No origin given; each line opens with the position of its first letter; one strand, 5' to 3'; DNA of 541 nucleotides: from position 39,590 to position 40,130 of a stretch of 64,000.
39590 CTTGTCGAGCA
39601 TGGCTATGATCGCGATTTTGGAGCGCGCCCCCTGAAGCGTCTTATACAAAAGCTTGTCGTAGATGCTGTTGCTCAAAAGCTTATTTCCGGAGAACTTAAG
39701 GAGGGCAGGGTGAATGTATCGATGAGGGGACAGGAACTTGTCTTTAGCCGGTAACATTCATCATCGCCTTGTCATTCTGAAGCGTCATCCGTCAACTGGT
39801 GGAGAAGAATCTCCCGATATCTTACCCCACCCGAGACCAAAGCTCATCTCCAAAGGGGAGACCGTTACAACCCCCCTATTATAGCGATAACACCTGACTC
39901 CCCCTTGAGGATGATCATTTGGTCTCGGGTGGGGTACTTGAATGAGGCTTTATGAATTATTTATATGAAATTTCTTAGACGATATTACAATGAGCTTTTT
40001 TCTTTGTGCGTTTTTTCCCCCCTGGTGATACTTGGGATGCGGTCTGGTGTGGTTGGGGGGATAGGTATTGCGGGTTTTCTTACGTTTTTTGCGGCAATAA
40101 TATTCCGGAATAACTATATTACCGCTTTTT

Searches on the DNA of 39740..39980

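Call 77: search_rna_families(source=window, start=39740, end=39980, threshold=evalue, max_evalue=1)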
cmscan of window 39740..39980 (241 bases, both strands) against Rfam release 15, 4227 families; matches with E-value up to 1: 3.
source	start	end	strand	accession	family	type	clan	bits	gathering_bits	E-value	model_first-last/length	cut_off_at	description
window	39824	39935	-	RF03585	mir-3938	Gene; miRNA;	-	40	94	2.8e-07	1-88/88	no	mir-3938 microRNA precursor family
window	39823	39936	+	RF04144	MIR9783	Gene; miRNA;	-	30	100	0.00021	1-95/95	no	MIR9783 microRNA precursor family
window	39747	39768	-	RF01152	sR1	Gene; snRNA; snoRNA; CD-box;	-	15.4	45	0.066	1-57/57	no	Small nucleolar RNA sR1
